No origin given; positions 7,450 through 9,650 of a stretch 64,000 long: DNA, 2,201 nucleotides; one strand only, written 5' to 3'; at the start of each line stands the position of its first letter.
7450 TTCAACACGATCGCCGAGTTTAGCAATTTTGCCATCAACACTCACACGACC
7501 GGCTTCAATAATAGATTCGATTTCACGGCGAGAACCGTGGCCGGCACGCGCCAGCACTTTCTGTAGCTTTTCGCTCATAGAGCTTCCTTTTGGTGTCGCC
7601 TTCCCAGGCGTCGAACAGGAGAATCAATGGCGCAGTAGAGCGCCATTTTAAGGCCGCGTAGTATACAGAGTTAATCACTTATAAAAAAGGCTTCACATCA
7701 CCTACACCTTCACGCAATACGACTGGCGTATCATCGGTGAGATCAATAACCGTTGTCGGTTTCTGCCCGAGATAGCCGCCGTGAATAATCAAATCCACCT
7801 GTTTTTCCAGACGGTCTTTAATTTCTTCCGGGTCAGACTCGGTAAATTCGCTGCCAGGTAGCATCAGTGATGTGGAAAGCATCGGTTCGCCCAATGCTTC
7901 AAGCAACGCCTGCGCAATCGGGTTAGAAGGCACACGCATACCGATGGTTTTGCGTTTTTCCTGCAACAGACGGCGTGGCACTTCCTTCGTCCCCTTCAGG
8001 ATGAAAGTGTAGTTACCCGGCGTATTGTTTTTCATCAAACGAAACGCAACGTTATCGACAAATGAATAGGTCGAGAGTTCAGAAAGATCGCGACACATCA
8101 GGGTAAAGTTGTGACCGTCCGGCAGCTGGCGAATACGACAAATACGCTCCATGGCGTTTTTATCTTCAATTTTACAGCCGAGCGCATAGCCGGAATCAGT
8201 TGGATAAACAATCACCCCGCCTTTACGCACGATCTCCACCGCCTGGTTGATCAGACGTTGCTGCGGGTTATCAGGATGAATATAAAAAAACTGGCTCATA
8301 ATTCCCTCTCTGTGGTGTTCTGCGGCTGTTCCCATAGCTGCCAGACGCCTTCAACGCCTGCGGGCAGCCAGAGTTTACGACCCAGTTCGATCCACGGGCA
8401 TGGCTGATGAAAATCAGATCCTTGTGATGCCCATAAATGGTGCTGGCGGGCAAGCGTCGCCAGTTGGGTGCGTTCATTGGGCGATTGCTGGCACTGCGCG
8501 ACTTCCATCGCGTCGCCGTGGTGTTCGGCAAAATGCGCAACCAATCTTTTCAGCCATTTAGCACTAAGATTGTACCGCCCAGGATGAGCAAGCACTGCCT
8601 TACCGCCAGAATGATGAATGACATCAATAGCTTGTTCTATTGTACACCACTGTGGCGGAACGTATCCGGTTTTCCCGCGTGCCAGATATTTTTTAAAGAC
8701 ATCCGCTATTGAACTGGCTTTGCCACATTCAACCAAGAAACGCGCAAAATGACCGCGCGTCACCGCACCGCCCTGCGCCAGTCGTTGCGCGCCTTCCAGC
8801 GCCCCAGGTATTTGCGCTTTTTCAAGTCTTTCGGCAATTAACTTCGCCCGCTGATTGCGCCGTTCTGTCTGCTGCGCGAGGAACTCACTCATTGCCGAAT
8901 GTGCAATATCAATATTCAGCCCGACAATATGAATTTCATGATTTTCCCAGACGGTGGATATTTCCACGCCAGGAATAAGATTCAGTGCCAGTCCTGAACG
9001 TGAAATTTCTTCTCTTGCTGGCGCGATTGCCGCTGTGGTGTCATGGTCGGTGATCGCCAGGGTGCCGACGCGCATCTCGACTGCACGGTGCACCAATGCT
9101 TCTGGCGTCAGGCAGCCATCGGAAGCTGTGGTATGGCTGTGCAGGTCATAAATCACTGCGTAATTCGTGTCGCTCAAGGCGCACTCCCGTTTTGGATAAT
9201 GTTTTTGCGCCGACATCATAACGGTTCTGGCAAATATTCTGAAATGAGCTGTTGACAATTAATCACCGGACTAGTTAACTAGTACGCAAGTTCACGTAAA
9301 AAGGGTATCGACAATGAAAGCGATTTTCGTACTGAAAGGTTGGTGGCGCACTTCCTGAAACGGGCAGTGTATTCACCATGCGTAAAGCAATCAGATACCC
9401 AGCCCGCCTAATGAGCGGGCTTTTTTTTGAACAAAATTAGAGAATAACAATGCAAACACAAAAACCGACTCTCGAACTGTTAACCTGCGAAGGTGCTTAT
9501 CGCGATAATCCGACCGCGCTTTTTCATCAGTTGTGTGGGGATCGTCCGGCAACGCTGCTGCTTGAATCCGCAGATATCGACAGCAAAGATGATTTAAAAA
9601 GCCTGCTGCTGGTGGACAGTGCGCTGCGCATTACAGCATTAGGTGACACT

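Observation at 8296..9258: Several genes need non-ATG start codons to reproduce known protein lengths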

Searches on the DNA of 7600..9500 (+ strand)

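Call 3: search_dna_similar(query=window:7600-9500:+, collection=ecoli_genomes, mode=near, max_rows=15)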
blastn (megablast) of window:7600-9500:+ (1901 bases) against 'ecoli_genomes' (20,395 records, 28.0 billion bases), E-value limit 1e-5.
Records with a match: 5426; places in all: 5462; records where one place covers at least 80% of the query: 5422.
Genomes with a match: 5422 of 5426; with a place that covers at least 80% of the query: 5421. Places per genome that has any: lowest 1, median 1, highest 4. On chromosomes: 5453 places; on plasmids: 9.
Best place of each record, by identity: >=99% 1; 95-99% 5420; 90-95% 5.
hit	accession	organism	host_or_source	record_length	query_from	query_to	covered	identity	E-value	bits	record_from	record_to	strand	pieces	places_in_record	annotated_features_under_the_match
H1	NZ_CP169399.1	Escherichia coli strain MFDS1022581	Animal source foods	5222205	1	1901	100%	100.0%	0e+0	3511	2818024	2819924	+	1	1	rnm: RNase RNM | yciO: L-threonylcarbamoyladenylate synthase | Trp leader region | trpE: anthranilate synthase component I | trpL: trp operon leader peptide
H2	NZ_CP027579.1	Escherichia coli strain 2013C-4282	Homo sapiens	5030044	1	1901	100%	98.9%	0e+0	3400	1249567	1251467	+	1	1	rnm: RNase RNM | yciO: L-threonylcarbamoyladenylate synthase | Trp leader region | trpE: anthranilate synthase component I | trpL: trp operon leader peptide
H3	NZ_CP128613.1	Escherichia coli strain WL297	Homo sapiens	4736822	1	1901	100%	98.9%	0e+0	3400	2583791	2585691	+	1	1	rnm: RNase RNM | yciO: L-threonylcarbamoyladenylate synthase | Trp leader region | trpE: anthranilate synthase component I | trpL: trp operon leader peptide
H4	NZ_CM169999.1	Escherichia coli strain N96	Tibetan Pig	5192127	1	1901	100%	98.7%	0e+0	3378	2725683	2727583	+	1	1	rnm: RNase RNM | yciO: L-threonylcarbamoyladenylate synthase | Trp leader region | trpE: anthranilate synthase component I | trpL: trp operon leader peptide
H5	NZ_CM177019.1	Escherichia coli strain RMDEC465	Homo sapiens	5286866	1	1901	100%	98.6%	0e+0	3367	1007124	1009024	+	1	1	rnm: RNase RNM | yciO: L-threonylcarbamoyladenylate synthase | Trp leader region | trpE: anthranilate synthase component I | trpL: trp operon leader peptide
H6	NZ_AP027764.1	Escherichia coli strain 2017-02-2CC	Homo sapiens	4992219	1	1901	100%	98.6%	0e+0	3362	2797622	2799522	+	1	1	rnm: RNase RNM | yciO: L-threonylcarbamoyladenylate synthase | Trp leader region | trpE: anthranilate synthase component I | trpL: trp operon leader peptide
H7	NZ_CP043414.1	Escherichia coli strain EC42405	bovine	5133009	1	1901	100%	98.5%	0e+0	3356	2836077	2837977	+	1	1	rnm: RNase RNM | yciO: L-threonylcarbamoyladenylate synthase | Trp leader region | trpE: anthranilate synthase component I | trpL: trp operon leader peptide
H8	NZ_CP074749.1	Escherichia coli strain R32_14_1F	goat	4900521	1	1901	100%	98.4%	0e+0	3339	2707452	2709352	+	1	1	rnm: RNase RNM | yciO: L-threonylcarbamoyladenylate synthase | Trp leader region | trpE: anthranilate synthase component I | trpL: trp operon leader peptide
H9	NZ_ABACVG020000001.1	Escherichia coli strain 2020CK-00188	Homo sapiens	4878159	1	1901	100%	97.8%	0e+0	3284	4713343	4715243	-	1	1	rnm: RNase RNM | yciO: L-threonylcarbamoyladenylate synthase | Trp leader region | trpE: anthranilate synthase component I | trpL: trp operon leader peptide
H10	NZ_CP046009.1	Escherichia coli strain 1919D62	swine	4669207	1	1901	100%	96.3%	0e+0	3118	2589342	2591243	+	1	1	rnm: RNase RNM | yciO: L-threonylcarbamoyladenylate synthase | Trp leader region | trpE: anthranilate synthase component I | trpL: trp operon leader peptide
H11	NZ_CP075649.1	Escherichia coli strain STEC17-190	Homo sapiens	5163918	1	1901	100%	96.2%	0e+0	3112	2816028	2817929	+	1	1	rnm: RNase RNM | yciO: L-threonylcarbamoyladenylate synthase | Trp leader region | trpE: anthranilate synthase component I | trpL: trp operon leader peptide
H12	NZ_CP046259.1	Escherichia coli strain ECO2947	Homo sapiens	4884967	1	1901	100%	96.2%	0e+0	3112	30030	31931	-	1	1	rnm: RNase RNM | yciO: L-threonylcarbamoyladenylate synthase | Trp leader region | trpE: anthranilate synthase component I | trpL: trp operon leader peptide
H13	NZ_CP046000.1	Escherichia coli strain 1916D18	swine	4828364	1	1901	100%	96.2%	0e+0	3112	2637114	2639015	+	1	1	rnm: RNase RNM | yciO: L-threonylcarbamoyladenylate synthase | Trp leader region | trpE: anthranilate synthase component I | trpL: trp operon leader peptide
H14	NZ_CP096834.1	Escherichia coli strain PM4-5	cecum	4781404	1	1901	100%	96.2%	0e+0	3112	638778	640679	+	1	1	rnm: RNase RNM | yciO: L-threonylcarbamoyladenylate synthase | Trp leader region | trpE: anthranilate synthase component I | trpL: trp operon leader peptide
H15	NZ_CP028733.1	Escherichia coli strain H2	Homo sapiens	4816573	1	1901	100%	96.2%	0e+0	3112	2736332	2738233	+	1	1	rnm: RNase RNM | yciO: L-threonylcarbamoyladenylate synthase | Trp leader region | trpE: anthranilate synthase component I | trpL: trp operon leader peptide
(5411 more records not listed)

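Call 65: search_dna_similar(query=window:9170-9240:-, collection=ecoli_genomes, mode=near, max_rows=12, rows=spread)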
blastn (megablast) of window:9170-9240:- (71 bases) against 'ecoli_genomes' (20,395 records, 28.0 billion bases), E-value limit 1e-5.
Records with a match: 5417; places in all: 5452; records where one place covers at least 80% of the query: 5417.
Genomes with a match: 5414 of 5426; with a place that covers at least 80% of the query: 5414. Places per genome that has any: lowest 1, median 1, highest 4. On chromosomes: 5444 places; on plasmids: 8.
Best place of each record, by identity: >=99% 9; 95-99% 5407; 90-95% 1.
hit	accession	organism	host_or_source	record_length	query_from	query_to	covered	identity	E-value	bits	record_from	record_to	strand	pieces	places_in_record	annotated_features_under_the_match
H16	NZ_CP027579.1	Escherichia coli strain 2013C-4282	Homo sapiens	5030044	1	71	100%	100.0%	2e-28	132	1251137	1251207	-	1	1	rnm: RNase RNM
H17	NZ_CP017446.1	Escherichia coli O157:H7 strain 9234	Cattle Hide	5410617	1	71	100%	97.2%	4e-25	121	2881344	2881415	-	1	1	rnm: RNase RNM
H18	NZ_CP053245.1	Escherichia coli strain SCU-485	Homo sapiens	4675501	1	71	100%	97.2%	4e-25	121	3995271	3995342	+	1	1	rnm: RNase RNM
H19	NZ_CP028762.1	Escherichia coli strain A12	Sheep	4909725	1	71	100%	97.2%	4e-25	121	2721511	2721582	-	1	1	rnm: RNase RNM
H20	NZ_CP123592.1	Escherichia coli strain DJH_137urine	Homo sapiens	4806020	1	71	100%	97.2%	4e-25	121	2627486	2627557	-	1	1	rnm: RNase RNM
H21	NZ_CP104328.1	Escherichia coli strain THB42-F2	transconjugant from Escherichia coli ...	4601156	1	71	100%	97.2%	4e-25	121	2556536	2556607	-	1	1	rnm: RNase RNM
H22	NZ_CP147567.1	Escherichia coli strain GN02100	Homo sapiens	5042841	1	71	100%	97.2%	4e-25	121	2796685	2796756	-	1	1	rnm: RNase RNM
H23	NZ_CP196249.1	Escherichia coli strain AH21H025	Homo sapiens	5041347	1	71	100%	97.2%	4e-25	121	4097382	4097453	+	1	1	rnm: RNase RNM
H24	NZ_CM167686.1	Escherichia coli strain NCCP 13918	Homo sapiens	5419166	1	71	100%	97.2%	4e-25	121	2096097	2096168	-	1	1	rnm: RNase RNM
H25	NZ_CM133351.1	Escherichia coli strain DEF2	Mus musculus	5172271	1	71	100%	97.2%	4e-25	121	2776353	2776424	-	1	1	rnm: RNase RNM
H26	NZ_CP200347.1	Escherichia coli strain EC38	aquaculture water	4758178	1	71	100%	97.2%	4e-25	121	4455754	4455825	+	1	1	rnm: RNase RNM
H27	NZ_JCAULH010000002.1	Escherichia coli str. K-12 substr. MG1655 strain K-12 ...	Homo sapiens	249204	6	71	93%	97.0%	2e-22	111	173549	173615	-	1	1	none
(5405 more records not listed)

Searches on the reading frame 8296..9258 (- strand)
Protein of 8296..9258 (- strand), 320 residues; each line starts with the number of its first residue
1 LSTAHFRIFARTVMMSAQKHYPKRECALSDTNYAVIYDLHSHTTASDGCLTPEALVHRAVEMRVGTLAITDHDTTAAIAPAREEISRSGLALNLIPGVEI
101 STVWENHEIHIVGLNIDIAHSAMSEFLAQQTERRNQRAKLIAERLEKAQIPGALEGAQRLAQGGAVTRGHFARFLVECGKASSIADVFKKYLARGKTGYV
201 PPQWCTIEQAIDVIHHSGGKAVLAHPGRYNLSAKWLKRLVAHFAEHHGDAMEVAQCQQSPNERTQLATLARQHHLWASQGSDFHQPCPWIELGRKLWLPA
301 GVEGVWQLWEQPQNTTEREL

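Call 26: search_protein_families(library=pfam, proteins=[window:8296-9258:-])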
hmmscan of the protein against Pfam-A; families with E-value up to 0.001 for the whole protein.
window:8296-9258:- (320 aa): 1 family
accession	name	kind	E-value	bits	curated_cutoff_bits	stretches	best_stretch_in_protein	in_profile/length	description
PF02811.25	PHP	-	5.4e-09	37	26.4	1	38-115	1-79/164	PHP domain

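Call 28: find_related_loci(query=window:8296-9177:-, collection=genome_contigs, flank=1500)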
Query window:8296-9177:- (293 aa) in genome_contigs; peptide patterns used: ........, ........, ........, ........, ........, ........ (x = any residue, [..] = any of these).
409 stretches matched a pattern; 359 encode a relative of the query (tblastn E <= 1e-3); the best 80 are kept; 80 distinct loci.
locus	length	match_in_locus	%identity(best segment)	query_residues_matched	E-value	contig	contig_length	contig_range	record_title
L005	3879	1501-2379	98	1-293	0e+0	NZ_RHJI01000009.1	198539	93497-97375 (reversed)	Escherichia sp. E1V33 1V33_9_consensus, whole genome shotgun sequence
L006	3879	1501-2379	97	1-293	0e+0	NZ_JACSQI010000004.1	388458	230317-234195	Escherichia whittamii strain Sa2BVA5 NODE_4_length_388458_cov_7.964772, whole genome shotgun sequence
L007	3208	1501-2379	97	1-293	0e+0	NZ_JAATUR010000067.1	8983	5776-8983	Escherichia coli strain SCPM-O-B-8794 67length=8983, whole genome shotgun sequence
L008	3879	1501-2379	97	1-293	0e+0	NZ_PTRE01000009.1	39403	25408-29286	Escherichia sp. MOD1-EC7003 MOD1-EC7003_9_length_39403_cov_108, whole genome shotgun sequence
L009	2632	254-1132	97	1-293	0e+0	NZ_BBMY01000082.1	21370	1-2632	Escherichia albertii NBRC 107761 = DSM 17582 strain NBRC 107761, whole genome shotgun sequence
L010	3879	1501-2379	91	1-293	0e+0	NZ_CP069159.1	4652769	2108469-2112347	Citrobacter sp. R56 chromosome, complete genome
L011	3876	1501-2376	91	1-293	0e+0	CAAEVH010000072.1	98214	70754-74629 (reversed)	MAG TPA_asm: uncultured Raoultella sp., isolate HGM20637, WGS project CAAEVH010000000 data, contig: ERS608581_38_k95_954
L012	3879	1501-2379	90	1-293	0e+0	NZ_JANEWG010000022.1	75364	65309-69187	Citrobacter sp. Awk 4 510132-22-22, whole genome shotgun sequence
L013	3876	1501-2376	91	2-293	0e+0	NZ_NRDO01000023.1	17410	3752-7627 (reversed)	Citrobacter sp. NCU1 contig_23, whole genome shotgun sequence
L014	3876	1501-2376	91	1-293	0e+0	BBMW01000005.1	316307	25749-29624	Citrobacter werkmanii NBRC 105721 DNA, contig: CIWKM05, whole genome shotgun sequence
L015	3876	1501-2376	91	1-293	0e+0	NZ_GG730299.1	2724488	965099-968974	Citrobacter youngae ATCC 29220 Scfld0, whole genome shotgun sequence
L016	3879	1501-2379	90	1-293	0e+0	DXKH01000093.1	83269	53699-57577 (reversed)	MAG TPA_asm: Citrobacter sp. isolate HRGM_Genome_0066 HRGM_Genome_0066_93, whole genome shotgun sequence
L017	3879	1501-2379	90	1-293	0e+0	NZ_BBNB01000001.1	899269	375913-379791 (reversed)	Citrobacter sedlakii NBRC 105722, whole genome shotgun sequence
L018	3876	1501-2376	90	1-293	0e+0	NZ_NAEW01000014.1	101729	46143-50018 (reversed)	Citrobacter braakii strain ATCC 51113 CbraakiiATCC_L001_NODE_14_length_101729__21.8629, whole genome shotgun sequence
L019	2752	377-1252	91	1-293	0e+0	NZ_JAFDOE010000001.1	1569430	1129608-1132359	Citrobacter sp. FP75 contig1, whole genome shotgun sequence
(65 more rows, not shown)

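Call 34: list_cluster_members(proteins=[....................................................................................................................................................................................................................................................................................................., window:8299-9177:-, window:8299-9216:-, window:8299-9219:-, window:8299-9258:-, window:21473-21829:+, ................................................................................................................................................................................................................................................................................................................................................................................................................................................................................, window:54898-56289:-, window:54898-56325:-])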
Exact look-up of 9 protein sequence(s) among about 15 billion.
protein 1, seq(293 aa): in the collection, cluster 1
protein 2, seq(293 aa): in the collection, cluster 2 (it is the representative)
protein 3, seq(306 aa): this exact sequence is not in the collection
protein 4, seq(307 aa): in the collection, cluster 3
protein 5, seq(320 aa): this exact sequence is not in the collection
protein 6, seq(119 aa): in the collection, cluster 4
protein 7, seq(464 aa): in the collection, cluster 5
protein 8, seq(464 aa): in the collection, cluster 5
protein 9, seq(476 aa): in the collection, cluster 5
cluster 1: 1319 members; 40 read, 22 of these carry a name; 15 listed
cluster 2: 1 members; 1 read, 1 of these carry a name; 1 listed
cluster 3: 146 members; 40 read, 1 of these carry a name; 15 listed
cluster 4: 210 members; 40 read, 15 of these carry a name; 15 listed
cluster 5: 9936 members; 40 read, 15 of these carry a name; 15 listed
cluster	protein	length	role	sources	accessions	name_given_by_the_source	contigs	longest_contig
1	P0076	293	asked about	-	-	5'-3' exoribonuclease [Escherichia coli] | 5'-3' exoribonuclease Rnm n=33 Tax=Enterobacteriaceae TaxID=543 RepID=RNM_ECOLI | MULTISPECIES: RNase AM [Enterobacteriaceae]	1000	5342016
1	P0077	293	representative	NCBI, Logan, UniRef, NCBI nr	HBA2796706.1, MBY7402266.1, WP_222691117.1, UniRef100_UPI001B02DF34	TPA: 5'-3' exoribonuclease [Escherichia coli] | RNase RNM n=1 Tax=Escherichia coli TaxID=562 RepID=UPI001B02DF34 | RNase AM [Escherichia coli]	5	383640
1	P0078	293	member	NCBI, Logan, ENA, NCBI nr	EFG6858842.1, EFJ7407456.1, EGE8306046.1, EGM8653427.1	RNase RNM [Escherichia coli] | 5'-3' exoribonuclease [Escherichia coli]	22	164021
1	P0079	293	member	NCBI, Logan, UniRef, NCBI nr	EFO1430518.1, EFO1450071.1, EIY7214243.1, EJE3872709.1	RNase RNM [Escherichia coli] | RNase RNM n=1 Tax=Escherichia coli TaxID=562 RepID=UPI00077528FB | RNase AM [Escherichia coli]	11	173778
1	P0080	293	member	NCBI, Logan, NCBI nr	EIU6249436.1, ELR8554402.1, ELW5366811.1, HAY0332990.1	5'-3' exoribonuclease [Escherichia coli]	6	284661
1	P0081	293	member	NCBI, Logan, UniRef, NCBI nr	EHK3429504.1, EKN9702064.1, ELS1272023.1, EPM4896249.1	TPA: 5'-3' exoribonuclease [Escherichia coli] | RNase RNM n=1 Tax=Escherichia coli TaxID=562 RepID=UPI0013303911 | RNase AM [Escherichia coli]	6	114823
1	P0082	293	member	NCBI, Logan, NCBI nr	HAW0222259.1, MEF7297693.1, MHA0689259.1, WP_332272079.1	RNase RNM [Escherichia coli] | 5'-3' exoribonuclease [Escherichia coli]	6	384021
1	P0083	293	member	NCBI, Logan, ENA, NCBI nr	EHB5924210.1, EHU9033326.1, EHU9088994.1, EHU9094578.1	5'-3' exoribonuclease [Escherichia coli]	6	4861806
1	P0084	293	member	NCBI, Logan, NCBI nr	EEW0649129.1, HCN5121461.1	5'-3' exoribonuclease [Escherichia coli]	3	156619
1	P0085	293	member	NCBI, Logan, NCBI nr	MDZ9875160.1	RNase AM [Escherichia coli]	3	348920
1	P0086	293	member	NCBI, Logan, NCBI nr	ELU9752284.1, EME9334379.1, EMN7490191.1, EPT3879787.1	5'-3' exoribonuclease [Escherichia coli]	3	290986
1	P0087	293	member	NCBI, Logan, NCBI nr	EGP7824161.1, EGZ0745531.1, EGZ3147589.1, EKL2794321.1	5'-3' exoribonuclease [Escherichia coli]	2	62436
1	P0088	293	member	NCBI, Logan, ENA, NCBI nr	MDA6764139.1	RNase AM [Escherichia coli]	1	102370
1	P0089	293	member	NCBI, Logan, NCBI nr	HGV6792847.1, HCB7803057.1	TPA: RNase AM [Escherichia coli] | 5'-3' exoribonuclease [Escherichia coli]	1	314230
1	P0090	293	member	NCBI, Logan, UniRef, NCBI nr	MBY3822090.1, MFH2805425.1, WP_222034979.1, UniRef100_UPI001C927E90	RNase AM [Escherichia coli] | RNase RNM n=1 Tax=Escherichia coli TaxID=562 RepID=UPI001C927E90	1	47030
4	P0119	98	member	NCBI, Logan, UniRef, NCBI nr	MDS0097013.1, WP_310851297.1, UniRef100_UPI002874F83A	YciI family protein [Enterobacter hormaechei subsp. xiangfangensis] | YciI family protein n=1 Tax=Enterobacter hormaechei TaxID=158836 RepID=UPI002874F83A | YciI family protein [Enterobacter hormaechei]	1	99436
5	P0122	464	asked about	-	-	inverse autotransporter invasin YchO [Escherichia coli] | Uncharacterized protein YchO n=16 Tax=Bacteria TaxID=2 RepID=YCHO_ECOLI | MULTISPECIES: inverse autotransporter invasin YchO [Enterobacteriaceae]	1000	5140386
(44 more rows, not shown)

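Call 38: find_encoding_contigs(protein=P0119, flank=3000, max_places=1)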
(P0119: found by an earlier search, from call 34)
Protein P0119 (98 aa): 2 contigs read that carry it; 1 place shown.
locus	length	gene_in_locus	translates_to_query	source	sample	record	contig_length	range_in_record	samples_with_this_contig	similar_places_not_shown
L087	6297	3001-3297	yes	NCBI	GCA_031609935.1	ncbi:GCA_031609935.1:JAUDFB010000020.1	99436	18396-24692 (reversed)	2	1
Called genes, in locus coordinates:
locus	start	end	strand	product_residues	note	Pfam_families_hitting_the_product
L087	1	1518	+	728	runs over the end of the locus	PF07715:Plug, PF00593:TonB_dep_Rec_b-barrel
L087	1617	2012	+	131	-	PF03061:4HBT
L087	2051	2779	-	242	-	PF16031:TonB_N, PF03544:TonB_C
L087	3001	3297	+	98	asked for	PF03795:YCII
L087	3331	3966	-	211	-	PF01810:LysE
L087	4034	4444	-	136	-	-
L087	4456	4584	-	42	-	-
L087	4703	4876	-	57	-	PF26518:YciY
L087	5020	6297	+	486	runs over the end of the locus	PF13396:PLDc_N (weak), PF13091:PLDc_2, PF00614:PLDc, PF13091:PLDc_2, PF00614:PLDc (weak)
